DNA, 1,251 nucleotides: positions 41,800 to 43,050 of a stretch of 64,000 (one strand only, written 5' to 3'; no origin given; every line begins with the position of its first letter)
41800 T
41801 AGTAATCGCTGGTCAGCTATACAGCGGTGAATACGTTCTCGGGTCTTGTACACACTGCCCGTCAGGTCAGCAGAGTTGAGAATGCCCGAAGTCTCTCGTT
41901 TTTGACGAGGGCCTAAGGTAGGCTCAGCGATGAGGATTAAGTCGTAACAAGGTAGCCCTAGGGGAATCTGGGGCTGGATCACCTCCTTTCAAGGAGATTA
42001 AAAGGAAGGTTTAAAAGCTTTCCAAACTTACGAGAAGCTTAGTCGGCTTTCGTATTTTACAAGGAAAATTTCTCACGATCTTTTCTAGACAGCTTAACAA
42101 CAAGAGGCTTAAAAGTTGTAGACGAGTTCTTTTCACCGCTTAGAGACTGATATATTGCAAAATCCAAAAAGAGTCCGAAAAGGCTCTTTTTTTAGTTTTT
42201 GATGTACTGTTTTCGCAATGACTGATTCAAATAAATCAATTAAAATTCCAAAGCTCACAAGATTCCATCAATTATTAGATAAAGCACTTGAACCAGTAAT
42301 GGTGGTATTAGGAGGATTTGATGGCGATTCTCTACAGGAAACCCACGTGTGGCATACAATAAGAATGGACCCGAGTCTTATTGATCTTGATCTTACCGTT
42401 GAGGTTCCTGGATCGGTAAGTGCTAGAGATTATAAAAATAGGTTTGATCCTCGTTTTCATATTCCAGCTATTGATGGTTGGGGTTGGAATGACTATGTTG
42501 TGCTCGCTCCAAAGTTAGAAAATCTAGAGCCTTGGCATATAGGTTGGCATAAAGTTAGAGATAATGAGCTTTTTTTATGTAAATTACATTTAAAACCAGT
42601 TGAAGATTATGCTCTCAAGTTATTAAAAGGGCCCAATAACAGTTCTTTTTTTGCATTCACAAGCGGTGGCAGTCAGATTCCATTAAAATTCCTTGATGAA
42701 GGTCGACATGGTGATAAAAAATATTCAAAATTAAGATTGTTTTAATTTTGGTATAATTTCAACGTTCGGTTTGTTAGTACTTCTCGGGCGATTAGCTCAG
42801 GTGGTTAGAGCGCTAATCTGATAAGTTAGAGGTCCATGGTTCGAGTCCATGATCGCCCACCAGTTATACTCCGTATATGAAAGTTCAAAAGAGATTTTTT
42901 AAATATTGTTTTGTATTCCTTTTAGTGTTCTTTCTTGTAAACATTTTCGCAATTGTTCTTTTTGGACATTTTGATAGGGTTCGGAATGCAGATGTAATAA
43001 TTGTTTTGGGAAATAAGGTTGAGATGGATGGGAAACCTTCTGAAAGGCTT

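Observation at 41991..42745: Terminator plus a 175-aa orphan ORF inside the 16S to tRNA-Ile spacer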

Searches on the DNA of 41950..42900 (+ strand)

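Call 14: search_rna_families(sources=[L001, L002], threshold=gathering)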
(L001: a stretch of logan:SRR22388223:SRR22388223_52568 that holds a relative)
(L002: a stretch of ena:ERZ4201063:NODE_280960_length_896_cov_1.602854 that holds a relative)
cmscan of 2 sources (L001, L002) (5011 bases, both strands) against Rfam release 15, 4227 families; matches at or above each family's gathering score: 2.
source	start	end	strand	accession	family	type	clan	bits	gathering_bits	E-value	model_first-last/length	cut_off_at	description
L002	696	769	+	RF00005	tRNA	Gene; tRNA;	CL00001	68.6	29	6e-14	1-71/71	no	tRNA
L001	1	65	+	RF00177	SSU_rRNA_bacteria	Gene; rRNA;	CL00111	56.1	50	2.2e-14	1469-1533/1533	5'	Bacterial small subunit ribosomal RNA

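Call 24: search_rna_families(sources=[L003, L004, L005], threshold=gathering)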
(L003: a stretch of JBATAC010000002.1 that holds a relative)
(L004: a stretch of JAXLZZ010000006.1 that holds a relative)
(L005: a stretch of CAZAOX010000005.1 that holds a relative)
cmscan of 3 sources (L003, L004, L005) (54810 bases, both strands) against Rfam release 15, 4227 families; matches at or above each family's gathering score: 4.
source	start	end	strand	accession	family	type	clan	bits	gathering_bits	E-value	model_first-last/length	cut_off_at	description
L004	14381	14454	-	RF00005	tRNA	Gene; tRNA;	CL00001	69.1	29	4.8e-13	1-71/71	no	tRNA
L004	9763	9836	+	RF00005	tRNA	Gene; tRNA;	CL00001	63.6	29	1.6e-11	1-71/71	no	tRNA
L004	15608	15681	-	RF00005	tRNA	Gene; tRNA;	CL00001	56.9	29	1e-09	1-71/71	no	tRNA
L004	18147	18219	-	RF00005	tRNA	Gene; tRNA;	CL00001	52.6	29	1.7e-08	1-71/71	no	tRNA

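Call 92: search_rna_families(sources=[L002, L039], threshold=evalue, max_evalue=1)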
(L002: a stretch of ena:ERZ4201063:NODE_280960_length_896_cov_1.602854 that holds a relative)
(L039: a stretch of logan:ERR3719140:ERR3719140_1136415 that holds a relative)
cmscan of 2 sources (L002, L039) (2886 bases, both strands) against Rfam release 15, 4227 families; matches with E-value up to 1: 6.
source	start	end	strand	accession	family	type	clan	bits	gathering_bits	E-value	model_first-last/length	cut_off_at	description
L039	1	155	+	RF00177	SSU_rRNA_bacteria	Gene; rRNA;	CL00111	124.3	50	1.7e-36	1370-1533/1533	5'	Bacterial small subunit ribosomal RNA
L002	696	769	+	RF00005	tRNA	Gene; tRNA;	CL00001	68.6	29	3.4e-14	1-71/71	no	tRNA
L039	952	1025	+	RF00005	tRNA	Gene; tRNA;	CL00001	68.6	29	3.4e-14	1-71/71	no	tRNA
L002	696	770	-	RF04354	Plastid-ycf2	Cis-reg;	-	26.4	65.7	0.015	1-75/75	no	Plastid-ycf2 5UTR RNA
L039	952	1026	-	RF04354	Plastid-ycf2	Cis-reg;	-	26.4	65.7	0.015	1-75/75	no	Plastid-ycf2 5UTR RNA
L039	279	364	+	RF00814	mir-316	Gene; miRNA;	-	23.8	80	0.1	1-91/91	no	mir-316 microRNA precursor family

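Call 108: search_rna_families(source=window, start=41950, end=42900, threshold=evalue, max_evalue=1)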
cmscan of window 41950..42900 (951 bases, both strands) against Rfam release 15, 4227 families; matches with E-value up to 1: 4.
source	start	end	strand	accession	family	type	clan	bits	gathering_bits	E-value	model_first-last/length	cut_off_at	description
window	42786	42859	+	RF00005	tRNA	Gene; tRNA;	CL00001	68.6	29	1.1e-14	1-71/71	no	tRNA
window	41950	41989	+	RF00177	SSU_rRNA_bacteria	Gene; rRNA;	CL00111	34.4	50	3.8e-08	1494-1533/1533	5'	Bacterial small subunit ribosomal RNA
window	42786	42860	-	RF04354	Plastid-ycf2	Cis-reg;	-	26.4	65.7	0.0051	1-75/75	no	Plastid-ycf2 5UTR RNA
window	42113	42198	+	RF00814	mir-316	Gene; miRNA;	-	23.8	80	0.034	1-91/91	no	mir-316 microRNA precursor family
